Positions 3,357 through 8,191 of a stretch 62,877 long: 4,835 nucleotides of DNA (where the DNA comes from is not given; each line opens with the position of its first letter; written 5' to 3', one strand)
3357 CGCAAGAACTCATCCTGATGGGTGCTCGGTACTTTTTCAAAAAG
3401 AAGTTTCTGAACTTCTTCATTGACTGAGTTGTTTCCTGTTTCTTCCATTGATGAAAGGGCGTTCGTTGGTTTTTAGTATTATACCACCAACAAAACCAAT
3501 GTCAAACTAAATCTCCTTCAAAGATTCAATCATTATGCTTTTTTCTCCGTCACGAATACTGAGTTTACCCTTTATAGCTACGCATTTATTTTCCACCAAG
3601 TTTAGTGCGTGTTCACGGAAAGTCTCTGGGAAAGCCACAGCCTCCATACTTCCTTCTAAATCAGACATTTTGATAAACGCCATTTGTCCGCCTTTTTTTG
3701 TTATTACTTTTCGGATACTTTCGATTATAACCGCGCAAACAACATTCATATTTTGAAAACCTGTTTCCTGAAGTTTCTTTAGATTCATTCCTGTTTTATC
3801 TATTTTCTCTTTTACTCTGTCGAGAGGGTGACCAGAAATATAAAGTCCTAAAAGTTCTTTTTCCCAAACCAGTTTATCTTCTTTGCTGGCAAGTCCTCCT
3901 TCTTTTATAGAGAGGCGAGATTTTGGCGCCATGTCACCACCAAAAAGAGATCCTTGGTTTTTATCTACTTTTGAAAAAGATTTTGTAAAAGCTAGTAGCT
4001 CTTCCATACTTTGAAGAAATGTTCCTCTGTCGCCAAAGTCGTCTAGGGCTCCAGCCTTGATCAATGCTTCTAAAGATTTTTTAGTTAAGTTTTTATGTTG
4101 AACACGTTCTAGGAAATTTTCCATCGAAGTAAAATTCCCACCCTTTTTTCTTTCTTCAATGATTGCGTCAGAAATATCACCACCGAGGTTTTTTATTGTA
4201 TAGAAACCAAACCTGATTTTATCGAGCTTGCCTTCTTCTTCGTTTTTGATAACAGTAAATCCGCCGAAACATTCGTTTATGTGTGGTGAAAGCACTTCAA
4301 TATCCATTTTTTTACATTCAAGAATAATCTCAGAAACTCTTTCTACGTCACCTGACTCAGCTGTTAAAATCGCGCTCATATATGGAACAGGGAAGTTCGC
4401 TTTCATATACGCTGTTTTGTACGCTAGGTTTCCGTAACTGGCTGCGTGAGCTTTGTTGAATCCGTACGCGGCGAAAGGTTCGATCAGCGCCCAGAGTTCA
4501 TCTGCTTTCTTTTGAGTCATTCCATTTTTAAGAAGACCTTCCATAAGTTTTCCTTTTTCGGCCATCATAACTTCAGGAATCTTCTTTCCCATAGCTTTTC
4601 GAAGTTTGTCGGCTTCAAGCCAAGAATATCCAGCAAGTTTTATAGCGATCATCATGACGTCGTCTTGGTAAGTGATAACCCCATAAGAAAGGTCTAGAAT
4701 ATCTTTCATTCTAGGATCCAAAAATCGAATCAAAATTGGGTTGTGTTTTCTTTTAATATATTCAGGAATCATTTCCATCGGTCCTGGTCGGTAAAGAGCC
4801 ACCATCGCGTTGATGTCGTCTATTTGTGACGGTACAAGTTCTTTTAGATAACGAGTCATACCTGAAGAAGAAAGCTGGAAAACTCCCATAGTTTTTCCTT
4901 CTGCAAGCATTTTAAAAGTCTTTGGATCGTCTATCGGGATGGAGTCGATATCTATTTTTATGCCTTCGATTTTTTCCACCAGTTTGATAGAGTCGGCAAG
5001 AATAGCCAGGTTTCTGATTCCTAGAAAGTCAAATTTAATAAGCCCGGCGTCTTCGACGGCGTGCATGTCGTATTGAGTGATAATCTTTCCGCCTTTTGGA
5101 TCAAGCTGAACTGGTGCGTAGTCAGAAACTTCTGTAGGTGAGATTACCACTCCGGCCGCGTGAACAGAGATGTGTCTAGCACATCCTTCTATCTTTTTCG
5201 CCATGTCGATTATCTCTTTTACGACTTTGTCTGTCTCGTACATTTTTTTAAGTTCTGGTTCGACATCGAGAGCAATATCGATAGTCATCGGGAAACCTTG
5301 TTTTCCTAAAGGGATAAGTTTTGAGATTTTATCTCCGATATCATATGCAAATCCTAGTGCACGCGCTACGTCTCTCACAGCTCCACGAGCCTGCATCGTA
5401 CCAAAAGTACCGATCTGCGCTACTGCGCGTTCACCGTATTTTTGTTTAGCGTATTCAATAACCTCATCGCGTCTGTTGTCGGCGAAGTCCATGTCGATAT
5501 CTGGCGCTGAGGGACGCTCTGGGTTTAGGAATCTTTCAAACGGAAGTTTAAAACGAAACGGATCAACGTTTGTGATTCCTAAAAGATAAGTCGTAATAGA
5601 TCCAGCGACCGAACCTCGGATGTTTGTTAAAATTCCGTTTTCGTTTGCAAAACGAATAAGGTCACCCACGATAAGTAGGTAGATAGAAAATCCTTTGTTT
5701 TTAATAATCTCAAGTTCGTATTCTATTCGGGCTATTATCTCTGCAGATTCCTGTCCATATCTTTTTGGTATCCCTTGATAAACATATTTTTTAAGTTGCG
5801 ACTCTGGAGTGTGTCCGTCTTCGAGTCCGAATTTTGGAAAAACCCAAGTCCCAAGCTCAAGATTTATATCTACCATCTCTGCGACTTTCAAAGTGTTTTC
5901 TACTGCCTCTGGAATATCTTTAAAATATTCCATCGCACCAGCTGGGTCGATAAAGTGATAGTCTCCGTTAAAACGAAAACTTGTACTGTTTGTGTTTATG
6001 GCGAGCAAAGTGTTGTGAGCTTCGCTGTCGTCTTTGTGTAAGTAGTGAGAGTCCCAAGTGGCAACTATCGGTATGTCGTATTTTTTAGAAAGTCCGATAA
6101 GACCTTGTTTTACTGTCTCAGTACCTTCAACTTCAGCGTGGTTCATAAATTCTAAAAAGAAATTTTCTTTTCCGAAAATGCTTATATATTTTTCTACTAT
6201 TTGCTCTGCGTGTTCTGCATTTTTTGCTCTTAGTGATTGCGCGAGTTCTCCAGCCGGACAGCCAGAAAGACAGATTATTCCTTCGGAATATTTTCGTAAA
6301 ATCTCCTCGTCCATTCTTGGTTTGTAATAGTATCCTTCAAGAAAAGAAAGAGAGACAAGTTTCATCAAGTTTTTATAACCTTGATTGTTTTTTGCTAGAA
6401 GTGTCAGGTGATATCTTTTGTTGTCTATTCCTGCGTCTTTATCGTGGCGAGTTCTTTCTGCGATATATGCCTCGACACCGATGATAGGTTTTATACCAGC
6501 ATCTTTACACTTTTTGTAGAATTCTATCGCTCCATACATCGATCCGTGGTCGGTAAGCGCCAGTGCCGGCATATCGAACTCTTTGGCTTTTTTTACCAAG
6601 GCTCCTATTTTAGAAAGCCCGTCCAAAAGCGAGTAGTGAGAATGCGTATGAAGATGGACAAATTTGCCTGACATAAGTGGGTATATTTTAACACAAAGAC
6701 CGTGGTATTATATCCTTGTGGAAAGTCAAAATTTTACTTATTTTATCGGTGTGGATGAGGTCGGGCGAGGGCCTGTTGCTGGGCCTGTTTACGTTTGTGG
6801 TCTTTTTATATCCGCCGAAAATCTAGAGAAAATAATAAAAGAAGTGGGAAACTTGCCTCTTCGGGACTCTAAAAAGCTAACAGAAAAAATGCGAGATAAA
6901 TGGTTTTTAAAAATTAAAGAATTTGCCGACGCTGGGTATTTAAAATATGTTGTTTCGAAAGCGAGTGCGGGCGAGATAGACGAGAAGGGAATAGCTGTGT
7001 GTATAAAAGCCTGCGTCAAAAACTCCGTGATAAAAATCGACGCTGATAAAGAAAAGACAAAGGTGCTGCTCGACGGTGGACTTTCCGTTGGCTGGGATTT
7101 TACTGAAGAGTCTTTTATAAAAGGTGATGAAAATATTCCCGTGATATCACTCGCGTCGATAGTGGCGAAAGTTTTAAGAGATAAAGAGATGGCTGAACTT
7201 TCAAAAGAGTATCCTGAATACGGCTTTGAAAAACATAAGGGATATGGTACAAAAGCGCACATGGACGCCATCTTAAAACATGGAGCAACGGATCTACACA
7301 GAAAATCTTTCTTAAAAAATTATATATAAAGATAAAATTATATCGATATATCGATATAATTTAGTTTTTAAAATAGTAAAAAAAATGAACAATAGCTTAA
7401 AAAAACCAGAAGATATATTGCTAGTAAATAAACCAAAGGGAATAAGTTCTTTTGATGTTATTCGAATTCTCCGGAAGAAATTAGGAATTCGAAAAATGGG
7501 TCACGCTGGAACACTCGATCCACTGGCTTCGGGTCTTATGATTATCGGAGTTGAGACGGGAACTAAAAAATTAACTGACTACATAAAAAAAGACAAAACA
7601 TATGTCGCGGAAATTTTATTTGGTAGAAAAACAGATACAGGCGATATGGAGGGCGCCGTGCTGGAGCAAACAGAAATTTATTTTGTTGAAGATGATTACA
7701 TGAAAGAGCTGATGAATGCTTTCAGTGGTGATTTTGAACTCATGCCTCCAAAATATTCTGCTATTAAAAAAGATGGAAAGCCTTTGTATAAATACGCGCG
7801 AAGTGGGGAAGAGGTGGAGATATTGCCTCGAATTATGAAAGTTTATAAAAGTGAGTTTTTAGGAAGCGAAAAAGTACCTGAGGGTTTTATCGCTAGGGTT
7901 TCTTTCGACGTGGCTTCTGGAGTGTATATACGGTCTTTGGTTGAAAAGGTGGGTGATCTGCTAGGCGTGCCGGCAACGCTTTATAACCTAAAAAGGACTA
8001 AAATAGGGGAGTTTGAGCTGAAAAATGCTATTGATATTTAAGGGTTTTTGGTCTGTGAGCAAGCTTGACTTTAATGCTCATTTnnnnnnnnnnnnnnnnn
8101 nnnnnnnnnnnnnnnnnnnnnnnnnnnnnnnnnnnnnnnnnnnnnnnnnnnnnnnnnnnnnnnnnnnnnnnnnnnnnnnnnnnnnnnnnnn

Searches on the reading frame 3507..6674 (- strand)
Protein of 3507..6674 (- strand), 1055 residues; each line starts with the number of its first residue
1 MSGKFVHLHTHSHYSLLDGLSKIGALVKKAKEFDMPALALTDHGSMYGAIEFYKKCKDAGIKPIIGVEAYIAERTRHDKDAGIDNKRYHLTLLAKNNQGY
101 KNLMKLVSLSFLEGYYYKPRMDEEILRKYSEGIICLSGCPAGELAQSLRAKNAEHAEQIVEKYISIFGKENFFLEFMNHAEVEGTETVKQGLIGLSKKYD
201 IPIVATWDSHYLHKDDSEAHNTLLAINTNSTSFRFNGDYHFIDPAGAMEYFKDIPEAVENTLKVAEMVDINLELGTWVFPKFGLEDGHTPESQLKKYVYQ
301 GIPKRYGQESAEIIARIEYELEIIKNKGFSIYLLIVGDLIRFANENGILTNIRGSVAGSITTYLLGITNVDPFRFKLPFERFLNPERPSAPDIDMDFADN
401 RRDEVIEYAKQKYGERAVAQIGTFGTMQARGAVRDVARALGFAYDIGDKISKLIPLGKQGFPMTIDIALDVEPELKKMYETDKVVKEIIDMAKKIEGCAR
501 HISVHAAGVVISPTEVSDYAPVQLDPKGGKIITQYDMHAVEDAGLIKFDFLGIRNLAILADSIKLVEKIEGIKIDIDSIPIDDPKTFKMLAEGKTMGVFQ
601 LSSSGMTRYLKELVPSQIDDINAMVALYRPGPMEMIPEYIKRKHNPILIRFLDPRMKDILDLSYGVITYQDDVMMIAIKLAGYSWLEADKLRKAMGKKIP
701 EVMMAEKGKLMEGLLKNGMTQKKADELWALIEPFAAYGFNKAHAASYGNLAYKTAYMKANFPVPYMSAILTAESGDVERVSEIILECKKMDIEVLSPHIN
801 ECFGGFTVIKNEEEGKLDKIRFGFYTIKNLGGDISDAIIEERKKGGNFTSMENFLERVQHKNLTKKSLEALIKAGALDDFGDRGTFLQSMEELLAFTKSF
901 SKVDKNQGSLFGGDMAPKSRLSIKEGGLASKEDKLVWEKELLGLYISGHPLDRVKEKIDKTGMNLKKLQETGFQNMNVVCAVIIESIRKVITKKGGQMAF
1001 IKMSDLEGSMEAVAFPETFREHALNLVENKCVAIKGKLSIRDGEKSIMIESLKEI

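Call 10: search_protein_families(library=pfam, proteins=[window:3507-6674:-], max_evalue=0.0001)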
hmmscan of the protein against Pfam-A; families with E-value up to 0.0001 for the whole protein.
window:3507-6674:- (1055 aa): 5 families
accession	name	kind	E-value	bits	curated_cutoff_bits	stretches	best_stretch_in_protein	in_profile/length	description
PF07733.18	DNA_pol3_alpha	-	2e-94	316.5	23.9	1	293-552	2-260/260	Bacterial DNA polymerase III alpha NTPase domain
PF02811.25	PHP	-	8.5e-62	208.8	26.4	1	7-179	1-164/164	PHP domain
PF17657.6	DNA_pol3_finger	-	8e-53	178.6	22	1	555-718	1-166/166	Bacterial DNA polymerase III alpha subunit finger domain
PF14579.12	HHH_6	-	1.1e-23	83.6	25.6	1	792-882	2-86/90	Helix-hairpin-helix motif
PF01336.31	tRNA_anti-codon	-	8.4e-12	45.3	27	1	980-1054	3-74/75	OB-fold nucleic acid binding domain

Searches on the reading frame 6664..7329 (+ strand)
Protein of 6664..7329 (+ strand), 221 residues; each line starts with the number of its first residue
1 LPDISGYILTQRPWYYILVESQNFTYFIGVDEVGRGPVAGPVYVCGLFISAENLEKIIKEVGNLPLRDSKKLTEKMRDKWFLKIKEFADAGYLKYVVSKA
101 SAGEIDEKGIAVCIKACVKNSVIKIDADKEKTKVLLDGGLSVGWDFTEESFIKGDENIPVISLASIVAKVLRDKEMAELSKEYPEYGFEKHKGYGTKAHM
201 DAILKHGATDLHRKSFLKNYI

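Call 81: search_protein_families(library=pfam, proteins=[window:6664-7329:+], max_evalue=0.001)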
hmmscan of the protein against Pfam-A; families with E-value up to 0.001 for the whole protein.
window:6664-7329:+ (221 aa): 1 family
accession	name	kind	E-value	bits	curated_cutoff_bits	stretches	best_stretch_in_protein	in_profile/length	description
PF01351.25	RNase_HII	-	6.7e-36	124.5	25.8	1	28-217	1-197/199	Ribonuclease HII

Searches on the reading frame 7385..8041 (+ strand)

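Call 10: search_protein_families(library=pfam, proteins=[window:7385-8041:+], max_evalue=0.0001)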
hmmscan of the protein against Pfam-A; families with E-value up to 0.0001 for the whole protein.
window:7385-8041:+ (218 aa): 1 family
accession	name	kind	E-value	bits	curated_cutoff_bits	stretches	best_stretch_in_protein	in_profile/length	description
PF01509.24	TruB_N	-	8.5e-43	146.7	27.3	1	30-182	1-149/149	TruB family pseudouridylate synthase (N terminal domain)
